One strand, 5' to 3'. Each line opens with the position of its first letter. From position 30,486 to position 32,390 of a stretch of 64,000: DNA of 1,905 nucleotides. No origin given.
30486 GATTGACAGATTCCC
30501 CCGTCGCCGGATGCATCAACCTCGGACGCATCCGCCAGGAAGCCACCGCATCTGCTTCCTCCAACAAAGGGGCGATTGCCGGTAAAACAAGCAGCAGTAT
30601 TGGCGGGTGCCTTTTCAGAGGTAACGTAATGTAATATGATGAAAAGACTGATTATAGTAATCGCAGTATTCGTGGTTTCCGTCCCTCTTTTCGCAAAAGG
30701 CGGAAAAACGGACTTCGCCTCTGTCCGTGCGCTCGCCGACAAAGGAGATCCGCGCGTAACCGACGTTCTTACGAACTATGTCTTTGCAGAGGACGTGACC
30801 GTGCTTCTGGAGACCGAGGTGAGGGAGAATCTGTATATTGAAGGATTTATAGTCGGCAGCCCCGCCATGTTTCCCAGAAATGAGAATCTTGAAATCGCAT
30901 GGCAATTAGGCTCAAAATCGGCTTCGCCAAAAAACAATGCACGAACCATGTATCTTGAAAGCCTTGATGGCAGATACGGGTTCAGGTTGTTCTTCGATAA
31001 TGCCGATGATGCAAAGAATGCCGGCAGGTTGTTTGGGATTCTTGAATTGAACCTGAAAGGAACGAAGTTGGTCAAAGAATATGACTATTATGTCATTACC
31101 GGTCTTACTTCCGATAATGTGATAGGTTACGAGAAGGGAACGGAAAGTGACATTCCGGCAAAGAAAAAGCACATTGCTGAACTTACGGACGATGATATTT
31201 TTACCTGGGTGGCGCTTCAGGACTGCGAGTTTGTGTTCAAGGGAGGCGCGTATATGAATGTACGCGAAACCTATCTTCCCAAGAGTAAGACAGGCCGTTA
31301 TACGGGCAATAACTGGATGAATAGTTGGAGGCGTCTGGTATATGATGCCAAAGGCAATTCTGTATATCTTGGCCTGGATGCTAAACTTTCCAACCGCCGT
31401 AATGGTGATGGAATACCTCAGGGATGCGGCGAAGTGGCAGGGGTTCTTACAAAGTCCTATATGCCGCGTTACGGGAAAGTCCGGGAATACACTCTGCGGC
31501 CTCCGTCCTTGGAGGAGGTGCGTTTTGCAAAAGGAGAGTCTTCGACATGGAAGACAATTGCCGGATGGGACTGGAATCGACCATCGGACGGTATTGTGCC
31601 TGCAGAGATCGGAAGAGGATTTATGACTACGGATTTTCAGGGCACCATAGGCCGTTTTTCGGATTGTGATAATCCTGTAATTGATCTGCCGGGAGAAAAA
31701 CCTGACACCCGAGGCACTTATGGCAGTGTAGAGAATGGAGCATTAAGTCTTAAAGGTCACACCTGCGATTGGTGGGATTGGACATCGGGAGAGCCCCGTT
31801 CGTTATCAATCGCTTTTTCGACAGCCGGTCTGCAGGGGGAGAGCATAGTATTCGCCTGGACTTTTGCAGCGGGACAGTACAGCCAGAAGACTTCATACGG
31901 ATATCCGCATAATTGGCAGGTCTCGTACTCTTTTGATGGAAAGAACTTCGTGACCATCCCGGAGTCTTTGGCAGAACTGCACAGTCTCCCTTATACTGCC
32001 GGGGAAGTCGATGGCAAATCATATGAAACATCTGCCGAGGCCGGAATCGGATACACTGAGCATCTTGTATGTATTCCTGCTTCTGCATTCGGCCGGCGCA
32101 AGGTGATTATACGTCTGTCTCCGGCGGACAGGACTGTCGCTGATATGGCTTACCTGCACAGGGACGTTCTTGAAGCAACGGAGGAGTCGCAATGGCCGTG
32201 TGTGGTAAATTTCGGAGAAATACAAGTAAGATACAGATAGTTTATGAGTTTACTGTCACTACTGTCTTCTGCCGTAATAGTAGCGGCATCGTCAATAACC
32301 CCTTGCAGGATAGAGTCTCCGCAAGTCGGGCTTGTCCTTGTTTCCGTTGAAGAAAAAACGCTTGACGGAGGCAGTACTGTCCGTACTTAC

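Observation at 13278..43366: A 30-kb ECF-sigma/SusCD locus dominated by phosphoesterases: candidate utilisation system for a phosphodiester-linked or phosphorylated glycopolymer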

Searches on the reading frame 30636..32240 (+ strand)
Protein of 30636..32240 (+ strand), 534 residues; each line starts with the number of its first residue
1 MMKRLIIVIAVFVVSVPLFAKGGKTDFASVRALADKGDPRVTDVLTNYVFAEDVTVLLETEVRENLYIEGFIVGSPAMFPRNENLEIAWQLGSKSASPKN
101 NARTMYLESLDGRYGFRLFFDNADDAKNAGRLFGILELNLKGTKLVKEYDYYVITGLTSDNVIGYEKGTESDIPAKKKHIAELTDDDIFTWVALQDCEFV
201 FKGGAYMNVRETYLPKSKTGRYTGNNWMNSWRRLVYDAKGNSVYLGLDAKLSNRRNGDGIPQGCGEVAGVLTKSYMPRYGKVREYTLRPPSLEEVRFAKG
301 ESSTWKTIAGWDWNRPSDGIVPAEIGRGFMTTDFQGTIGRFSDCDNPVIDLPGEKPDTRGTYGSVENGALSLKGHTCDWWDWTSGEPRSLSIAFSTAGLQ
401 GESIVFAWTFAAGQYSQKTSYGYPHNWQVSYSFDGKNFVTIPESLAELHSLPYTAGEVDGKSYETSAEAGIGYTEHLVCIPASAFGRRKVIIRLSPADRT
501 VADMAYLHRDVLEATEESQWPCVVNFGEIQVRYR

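Call 4: search_protein_families(library=pfam, proteins=[window:30636-32240:+], max_evalue=0.01)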
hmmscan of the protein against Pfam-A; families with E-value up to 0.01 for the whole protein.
window:30636-32240:+ (534 aa): 1 family
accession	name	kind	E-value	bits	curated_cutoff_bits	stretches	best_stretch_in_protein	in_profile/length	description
PF18942.5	DUF5689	-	0.0067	16.8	28.6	0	138-273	75-202/217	Family of unknown function (DUF5689)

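Call 6: search_protein_families(library=ncbifam, proteins=[window:30636-32240:+], max_evalue=0.01)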
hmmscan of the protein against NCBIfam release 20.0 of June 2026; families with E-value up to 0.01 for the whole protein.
window:30636-32240:+ (534 aa): 0 families

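Call 54: find_homologous_proteins(query=window:30636-32240:+)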
Query window:30636-32240:+ (534 aa): 61 proteins with E <= 0.001 among 8000 candidates.
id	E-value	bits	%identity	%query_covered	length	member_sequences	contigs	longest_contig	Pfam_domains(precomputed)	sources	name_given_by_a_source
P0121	0.0e+0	1246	100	100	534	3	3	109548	-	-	-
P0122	0.0e+0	1149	92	100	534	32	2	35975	-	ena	-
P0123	1.4e-272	923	73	100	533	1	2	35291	-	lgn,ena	-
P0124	4.0e-257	872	69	100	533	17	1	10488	-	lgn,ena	-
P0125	2.6e-253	860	69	99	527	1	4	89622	-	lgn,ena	-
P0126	1.4e-249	847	66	100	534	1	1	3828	-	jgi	-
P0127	2.6e-247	840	67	100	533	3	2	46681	-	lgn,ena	-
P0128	4.9e-238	809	65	100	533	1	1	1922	-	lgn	-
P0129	2.0e-232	791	64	100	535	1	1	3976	PF18942.6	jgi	-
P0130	1.0e-205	702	58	100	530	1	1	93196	PF18942.6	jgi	-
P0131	1.6e-203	695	58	100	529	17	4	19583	PF18942.6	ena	-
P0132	7.3e-148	512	48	95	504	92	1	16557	PF18942.6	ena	-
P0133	8.0e-148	511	46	100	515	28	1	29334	PF18942.6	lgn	-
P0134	4.4e-147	509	47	100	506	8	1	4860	PF18942.6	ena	-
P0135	9.5e-119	415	38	100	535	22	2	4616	PF18942.6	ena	-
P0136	3.6e-115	404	39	100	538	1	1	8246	PF18942.6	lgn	-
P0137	1.2e-104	369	40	89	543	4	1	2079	PF18942.6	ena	-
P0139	2.7e-94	335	35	99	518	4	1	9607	PF18942.6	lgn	-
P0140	5.8e-94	334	36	100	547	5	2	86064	PF18942.6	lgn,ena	-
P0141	9.3e-86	307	36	88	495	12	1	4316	PF18942.6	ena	-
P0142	3.5e-84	301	33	100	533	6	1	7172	PF18942.6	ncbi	-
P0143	6.7e-84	300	36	94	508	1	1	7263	PF18942.6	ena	-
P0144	6.0e-68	248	33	100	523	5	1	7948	PF18942.6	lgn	-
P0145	3.2e-58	216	32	88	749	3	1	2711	PF18942.6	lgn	-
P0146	5.7e-54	202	31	83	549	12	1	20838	PF18942.6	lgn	-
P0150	5.0e-51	192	27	89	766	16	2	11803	PF18942.6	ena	-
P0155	1.6e-50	190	33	84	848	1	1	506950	PF13004.14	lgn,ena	-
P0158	4.4e-50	189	32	88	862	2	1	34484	PF13004.14,PF18942.6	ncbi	-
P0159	1.2e-49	187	32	87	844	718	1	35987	PF13004.14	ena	-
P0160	2.6e-49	186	32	83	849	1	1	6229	PF13004.14,PF18942.6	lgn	-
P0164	2.0e-31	127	26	83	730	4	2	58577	PF18942.6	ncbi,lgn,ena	-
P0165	2.2e-29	120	29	82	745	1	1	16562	PF18942.6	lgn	-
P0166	3.0e-29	120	28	82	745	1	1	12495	PF18942.6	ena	-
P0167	3.0e-29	120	36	45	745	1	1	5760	PF18942.6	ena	-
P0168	3.4e-29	120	28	82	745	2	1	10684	PF18942.6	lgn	-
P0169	3.5e-29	120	36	45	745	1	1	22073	PF18942.6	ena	-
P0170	3.5e-29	120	28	82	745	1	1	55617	PF18942.6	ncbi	-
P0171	5.9e-29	119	36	45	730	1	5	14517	PF18942.6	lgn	-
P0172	6.2e-29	119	36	45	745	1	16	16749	PF18942.6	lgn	-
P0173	3.2e-28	117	27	74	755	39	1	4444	PF18942.6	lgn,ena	-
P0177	6.2e-21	93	25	90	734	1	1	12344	PF13004.14,PF18942.6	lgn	-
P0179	3.1e-20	90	25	90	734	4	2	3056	PF13004.14,PF18942.6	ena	-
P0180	2.8e-18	84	32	48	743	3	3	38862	PF18942.6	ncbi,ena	-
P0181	2.6e-14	71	33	36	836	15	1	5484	PF18942.6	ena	-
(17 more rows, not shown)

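Call 55: find_encoding_contigs(protein=P0130, flank=10000, max_places=1)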
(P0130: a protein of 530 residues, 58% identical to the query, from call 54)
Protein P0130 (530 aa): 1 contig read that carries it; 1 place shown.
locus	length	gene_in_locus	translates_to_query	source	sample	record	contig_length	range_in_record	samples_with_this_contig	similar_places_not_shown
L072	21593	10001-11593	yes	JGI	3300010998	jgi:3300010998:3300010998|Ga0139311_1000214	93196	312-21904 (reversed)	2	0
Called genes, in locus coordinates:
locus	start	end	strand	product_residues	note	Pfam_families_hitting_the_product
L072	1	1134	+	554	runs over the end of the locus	PF14322:SusD-like_3, PF07980:SusD_RagB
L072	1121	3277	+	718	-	PF18942:DUF5689 (faint)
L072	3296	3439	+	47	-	-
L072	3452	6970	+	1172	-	-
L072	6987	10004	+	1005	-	-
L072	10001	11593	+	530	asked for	PF18942:DUF5689 (weak)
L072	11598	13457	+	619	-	PF13088:BNR_2, PF03372:Exo_endo_phos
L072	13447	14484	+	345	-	PF03372:Exo_endo_phos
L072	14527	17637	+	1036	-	PF16255:Lipase_GDSL_lke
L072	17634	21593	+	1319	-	-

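Call 56: find_encoding_contigs(protein=P0140, flank=10000, max_places=1)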
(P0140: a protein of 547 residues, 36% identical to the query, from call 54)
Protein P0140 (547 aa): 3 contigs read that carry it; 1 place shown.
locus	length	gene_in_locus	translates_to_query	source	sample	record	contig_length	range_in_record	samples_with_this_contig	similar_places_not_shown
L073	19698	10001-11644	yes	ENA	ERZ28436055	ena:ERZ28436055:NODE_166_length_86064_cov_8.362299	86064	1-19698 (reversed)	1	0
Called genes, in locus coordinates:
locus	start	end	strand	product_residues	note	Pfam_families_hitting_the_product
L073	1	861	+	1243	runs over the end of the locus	PF02415:Chlam_PMP (faint)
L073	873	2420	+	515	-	PF16371:MetallophosN, PF00149:Metallophos, PF16370:MetallophosC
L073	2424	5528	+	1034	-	PF13715:CarbopepD_reg_2 (faint), PF07715:Plug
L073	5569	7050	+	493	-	PF14322:SusD-like_3, PF12771:SusD-like_2 (faint), PF07980:SusD_RagB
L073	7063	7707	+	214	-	PF13004:BACON (faint)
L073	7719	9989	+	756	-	PF18942:DUF5689 (weak)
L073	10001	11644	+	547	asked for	PF18942:DUF5689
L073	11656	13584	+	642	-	PF13088:BNR_2, PF03372:Exo_endo_phos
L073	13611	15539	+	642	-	PF22666:Glyco_hydro_2_N2, PF02837:Glyco_hydro_2_N, PF00703:Glyco_hydro_2, PF02836:Glyco_hydro_2_C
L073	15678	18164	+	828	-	PF00933:Glyco_hydro_3, PF01915:Glyco_hydro_3_C, PF07691:PA14, PF14310:Fn3-like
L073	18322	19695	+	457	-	PF01212:Beta_elim_lyase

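Call 57: find_encoding_contigs(protein=P0155, flank=10000, max_places=1)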
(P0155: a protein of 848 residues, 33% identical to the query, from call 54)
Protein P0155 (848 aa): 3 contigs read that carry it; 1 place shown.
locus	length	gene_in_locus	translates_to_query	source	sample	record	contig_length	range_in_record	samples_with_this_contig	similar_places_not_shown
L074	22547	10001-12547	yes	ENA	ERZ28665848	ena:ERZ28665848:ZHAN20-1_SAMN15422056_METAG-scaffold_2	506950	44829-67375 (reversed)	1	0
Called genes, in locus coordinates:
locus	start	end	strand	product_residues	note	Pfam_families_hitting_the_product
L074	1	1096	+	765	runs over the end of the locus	PF01734:Patatin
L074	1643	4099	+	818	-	PF03372:Exo_endo_phos (faint)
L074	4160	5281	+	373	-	-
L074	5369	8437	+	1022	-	PF13620:CarboxypepD_reg, PF13715:CarbopepD_reg_2, PF07715:Plug, PF00593:TonB_dep_Rec_b-barrel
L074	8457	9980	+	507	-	PF14322:SusD-like_3 (weak), PF07980:SusD_RagB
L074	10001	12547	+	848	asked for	PF13004:BACON (faint)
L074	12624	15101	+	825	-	PF18942:DUF5689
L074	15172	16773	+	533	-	PF02838:Glyco_hydro_20b, PF00728:Glyco_hydro_20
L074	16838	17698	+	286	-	PF03372:Exo_endo_phos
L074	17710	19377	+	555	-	PF16371:MetallophosN, PF00149:Metallophos (weak), PF16370:MetallophosC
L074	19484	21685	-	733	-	PF00933:Glyco_hydro_3, PF01915:Glyco_hydro_3_C, PF14310:Fn3-like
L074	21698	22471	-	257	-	PF21317:BetaGal_ABD_1, PF21467:BetaGal_gal-bd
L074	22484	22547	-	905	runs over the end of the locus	PF02837:Glyco_hydro_2_N (weak), PF00703:Glyco_hydro_2 (weak)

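Call 58: list_cluster_members(proteins=[P0142, P0158, P0159, P0164, P0170, P0180])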
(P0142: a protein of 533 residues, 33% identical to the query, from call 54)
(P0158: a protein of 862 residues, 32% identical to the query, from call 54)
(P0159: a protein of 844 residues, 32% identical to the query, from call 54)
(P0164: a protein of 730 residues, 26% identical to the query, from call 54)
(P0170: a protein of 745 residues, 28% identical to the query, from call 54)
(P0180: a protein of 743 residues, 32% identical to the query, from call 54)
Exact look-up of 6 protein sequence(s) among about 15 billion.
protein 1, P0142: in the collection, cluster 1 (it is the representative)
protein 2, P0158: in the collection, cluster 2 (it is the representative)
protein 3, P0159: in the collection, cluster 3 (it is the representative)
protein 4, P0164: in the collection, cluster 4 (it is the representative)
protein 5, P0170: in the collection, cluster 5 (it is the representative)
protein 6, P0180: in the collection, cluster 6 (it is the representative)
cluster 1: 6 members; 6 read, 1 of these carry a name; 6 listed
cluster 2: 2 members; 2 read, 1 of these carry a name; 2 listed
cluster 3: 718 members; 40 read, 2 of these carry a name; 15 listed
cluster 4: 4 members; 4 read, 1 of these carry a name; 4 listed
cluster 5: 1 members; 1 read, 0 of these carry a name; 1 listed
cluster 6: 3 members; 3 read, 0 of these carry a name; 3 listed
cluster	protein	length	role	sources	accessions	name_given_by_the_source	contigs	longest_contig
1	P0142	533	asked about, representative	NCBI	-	-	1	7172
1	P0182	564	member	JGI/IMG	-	hypothetical protein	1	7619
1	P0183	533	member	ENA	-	-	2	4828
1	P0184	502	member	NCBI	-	-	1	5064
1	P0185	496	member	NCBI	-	-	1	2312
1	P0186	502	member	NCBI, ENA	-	-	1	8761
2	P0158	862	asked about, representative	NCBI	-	-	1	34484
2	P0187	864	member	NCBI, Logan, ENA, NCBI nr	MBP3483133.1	MAG: BACON domain-containing protein [Alistipes sp.] | BACON domain-containing protein [Alistipes sp.]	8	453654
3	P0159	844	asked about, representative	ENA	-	-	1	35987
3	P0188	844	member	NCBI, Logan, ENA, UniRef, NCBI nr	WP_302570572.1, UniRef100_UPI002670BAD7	BACON domain-containing protein [Alistipes communis] | BACON domain-containing protein n=1 Tax=Alistipes communis TaxID=2585118 ... | BACON domain-containing carbohydrate-binding protein [Alistipes communis]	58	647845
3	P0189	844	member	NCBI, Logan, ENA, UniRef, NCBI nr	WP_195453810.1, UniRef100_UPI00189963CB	BACON domain-containing protein [Alistipes communis] | BACON domain-containing protein n=1 Tax=Alistipes communis TaxID=2585118 ...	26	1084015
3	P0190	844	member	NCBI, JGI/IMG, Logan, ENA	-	-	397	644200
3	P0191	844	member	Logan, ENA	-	-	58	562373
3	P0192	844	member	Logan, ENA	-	-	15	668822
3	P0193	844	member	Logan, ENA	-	-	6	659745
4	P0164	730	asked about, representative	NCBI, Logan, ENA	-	-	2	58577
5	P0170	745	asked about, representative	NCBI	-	-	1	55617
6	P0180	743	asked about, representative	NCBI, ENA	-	-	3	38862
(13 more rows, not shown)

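Call 73: predict_structure(alignment_id=A1)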
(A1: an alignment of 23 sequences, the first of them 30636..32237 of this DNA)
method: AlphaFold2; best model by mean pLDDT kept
length: 534 residues; sequences in the alignment: 23
mean_pLDDT: 84.4   pTM: 0.85
mean pLDDT of the five models: 84.4, 82.4, 81.5, 76.0, 68.7
residues with pLDDT >= 90: 276; 70-90: 178; 50-70: 56; < 50: 24
segments of 3 or more residues with pLDDT < 50: 1-4, 10-22, 89-95
pLDDT, mean of each block of 10 residues (from residue 1): 49 42 82 97 79 85 97 80 63 54 91 95 91 96 94 95 94 93 95 93 80 73 71 90 88 82 91 79 81 83 88 73 81 92 88 73 89 94 94 95 94 81 92 96 87 74 65 89 95 96 70 88 92 94
secondary structure, 60 per line:
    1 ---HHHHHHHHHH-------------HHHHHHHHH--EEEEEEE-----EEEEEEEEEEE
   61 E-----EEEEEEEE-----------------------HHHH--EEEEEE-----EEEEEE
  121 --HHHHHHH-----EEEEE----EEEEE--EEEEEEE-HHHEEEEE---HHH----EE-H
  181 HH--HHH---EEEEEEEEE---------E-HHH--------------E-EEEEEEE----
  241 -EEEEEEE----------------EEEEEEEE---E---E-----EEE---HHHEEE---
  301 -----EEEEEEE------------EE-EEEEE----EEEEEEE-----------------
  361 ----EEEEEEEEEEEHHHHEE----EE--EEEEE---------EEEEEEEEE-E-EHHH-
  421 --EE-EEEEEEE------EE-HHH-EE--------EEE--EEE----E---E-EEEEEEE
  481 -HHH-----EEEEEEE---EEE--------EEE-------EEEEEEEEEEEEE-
elements in order: H4-13 H27-35 E38-44 E50-61 E67-74 H98-101 E104-109 E115-120 H123-129 E135-139 E144-148 E151-157 E162-166 E191-199 E230-236 E242-248 E265-272 E286-288 E295-297 E306-312 E328-332 E337-343 E365-375 H376-379 E390-394 E404-412 E426-432 E456-458 E461-463 E474-480 E490-496 E500-502 E511-513 E521-533

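Call 77: fold_search(model_id=the predicted structure, library=pdb)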
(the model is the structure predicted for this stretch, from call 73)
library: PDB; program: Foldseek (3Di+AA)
matches with E <= 10: 1505; with E <= 0.001: 87
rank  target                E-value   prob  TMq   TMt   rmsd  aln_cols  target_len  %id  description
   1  4itc                  2.3e-05  1.00  0.17  0.44   9.7       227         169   12  Crystal Structure Analysis of the K1 Cleaved Adhesin domain of Lys-gingipain (Kgp) from Porphyromonas gingivalis W83 (released 2013-09-25)
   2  4l0p_A                2.9e-05  1.00  0.21  0.54   7.2       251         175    9  Structure of the human EphA3 receptor ligand binding domain complexed with ephrin-A5 (released 2014-06-11)
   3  7cze_I                3.6e-05  1.00  0.20  0.50   7.6       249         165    7  Crystal structure of Epstein-Barr virus (EBV) gHgL and in complex with the ligand binding domian (LBD) of EphA2 (released 2020-10-21)
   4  3ckh_A                3.8e-05  1.00  0.21  0.55   7.3       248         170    9  Crystal structure of Eph A4 receptor (released 2008-09-23)
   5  2wo1_A                3.8e-05  1.00  0.20  0.50   8.4       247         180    7  Crystal Structure of the EphA4 Ligand Binding Domain (released 2009-10-27)
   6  8tv1_C                3.8e-05  1.00  0.20  0.31   8.1       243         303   10  Structure of the EphA2 LBDCRD bound to FabS1C_L1 (released 2024-06-26)
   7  8tv5_F                6.7e-05  1.00  0.20  0.32   7.6       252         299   11  Structure of the EphA2 LBDCRD bound to FabS1CE_L1 in a 2:1 (EphA2 to Fab) ratio (released 2024-09-11)
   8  7eo3                  6.7e-05  0.99  0.20  0.33  13.0       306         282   11  X-ray structure analysis of beita-1,3-glucanase (released 2022-03-02)
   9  5a59_A                6.7e-05  0.97  0.20  0.11  17.3       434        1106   12  The structure of GH101 E796Q mutant from Streptococcus pneumoniae TIGR4 in complex with T-antigen (released 2015-09-02)
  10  8trv_A                7.5e-05  1.00  0.16  0.26   7.7       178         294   11  Structure of the EphA2 LBDCRD bound to FabS1C_C1 (released 2024-07-17)
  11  9cyn_B                7.9e-05  1.00  0.19  0.39   9.3       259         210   11  Flagellar filament sheath protein FlaA1 (released 2026-03-18)
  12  8tv5_C                9.9e-05  1.00  0.20  0.33   7.7       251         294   10  Structure of the EphA2 LBDCRD bound to FabS1CE_L1 in a 2:1 (EphA2 to Fab) ratio (released 2024-09-11)
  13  3nru_D                1.2e-04  1.00  0.20  0.55   6.7       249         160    8  Ligand binding domain of EPHA7 (released 2010-12-08)
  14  2qbx_A                1.2e-04  1.00  0.21  0.53   7.8       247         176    8  EphB2/SNEW Antagonistic Peptide Complex (released 2007-11-06)
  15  1of4_A                1.2e-04  1.00  0.18  0.42  10.3       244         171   14  Structural and thermodynamic dissection of specific mannan recognition by a carbohydrate-binding module, TmCBM27 (released 2003-04-17)
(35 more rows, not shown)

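Call 87: find_encoding_contigs(protein=P0123, flank=10000, max_places=1)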
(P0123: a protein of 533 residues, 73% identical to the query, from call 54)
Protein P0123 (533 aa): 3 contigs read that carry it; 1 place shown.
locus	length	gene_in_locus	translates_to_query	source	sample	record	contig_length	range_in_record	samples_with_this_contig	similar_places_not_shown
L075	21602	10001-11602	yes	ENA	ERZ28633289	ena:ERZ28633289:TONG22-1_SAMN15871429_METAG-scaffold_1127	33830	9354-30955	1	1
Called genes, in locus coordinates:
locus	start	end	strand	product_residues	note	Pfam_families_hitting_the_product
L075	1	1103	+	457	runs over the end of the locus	PF21764:Invasin_D4 (faint), PF22359:Big-like (faint), PF23486:Ig_TMEM132_5th (faint), PF02368:Big_2, PF02368:Big_2, PF26918:Ig_Eae, PF02368:Big_2, PF26182:Ig_NUP210_5th (weak), +1 more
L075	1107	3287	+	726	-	PF02415:Chlam_PMP (faint)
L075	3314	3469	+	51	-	-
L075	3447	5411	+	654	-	-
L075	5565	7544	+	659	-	-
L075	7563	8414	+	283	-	PF03372:Exo_endo_phos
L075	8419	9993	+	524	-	-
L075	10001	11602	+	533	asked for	-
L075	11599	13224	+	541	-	PF13088:BNR_2, PF03372:Exo_endo_phos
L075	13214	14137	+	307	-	PF03372:Exo_endo_phos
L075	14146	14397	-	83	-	PF10387:DUF2442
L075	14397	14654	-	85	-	PF13711:DUF4160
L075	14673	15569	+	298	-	PF16255:Lipase_GDSL_lke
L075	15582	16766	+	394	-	PF14307:Glyco_tran_WbsX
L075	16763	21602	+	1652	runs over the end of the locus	PF17132:Glyco_hydro_106, PF22666:Glyco_hydro_2_N2 (weak), PF03009:GDPD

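Call 88: find_encoding_contigs(protein=P0125, flank=10000, max_places=1)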
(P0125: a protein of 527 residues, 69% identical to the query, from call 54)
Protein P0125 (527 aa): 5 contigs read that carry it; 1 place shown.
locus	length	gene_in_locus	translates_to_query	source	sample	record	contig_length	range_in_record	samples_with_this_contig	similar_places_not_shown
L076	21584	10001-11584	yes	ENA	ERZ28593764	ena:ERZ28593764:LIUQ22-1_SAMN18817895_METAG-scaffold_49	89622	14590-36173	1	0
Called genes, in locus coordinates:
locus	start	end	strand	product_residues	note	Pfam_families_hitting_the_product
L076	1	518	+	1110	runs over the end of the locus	PF13620:CarboxypepD_reg, PF13715:CarbopepD_reg_2, PF07715:Plug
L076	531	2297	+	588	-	PF14322:SusD-like_3, PF07980:SusD_RagB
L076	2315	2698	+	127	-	PF13004:BACON (weak)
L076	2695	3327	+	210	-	PF02368:Big_2, PF26182:Ig_NUP210_5th (faint), PF02368:Big_2 (weak)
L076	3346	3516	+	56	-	-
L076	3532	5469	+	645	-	-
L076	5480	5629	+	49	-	-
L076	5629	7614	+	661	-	-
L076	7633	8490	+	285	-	PF03372:Exo_endo_phos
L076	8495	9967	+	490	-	PF07581:Glug (faint)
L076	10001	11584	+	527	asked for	-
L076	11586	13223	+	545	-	PF13088:BNR_2, PF03372:Exo_endo_phos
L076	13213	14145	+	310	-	PF03372:Exo_endo_phos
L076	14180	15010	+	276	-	PF16255:Lipase_GDSL_lke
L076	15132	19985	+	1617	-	PF17132:Glyco_hydro_106, PF03009:GDPD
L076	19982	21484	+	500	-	PF01301:Glyco_hydro_35, PF02449:Glyco_hydro_42, PF18120:DUF5597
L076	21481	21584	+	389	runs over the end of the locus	PF00375:SDF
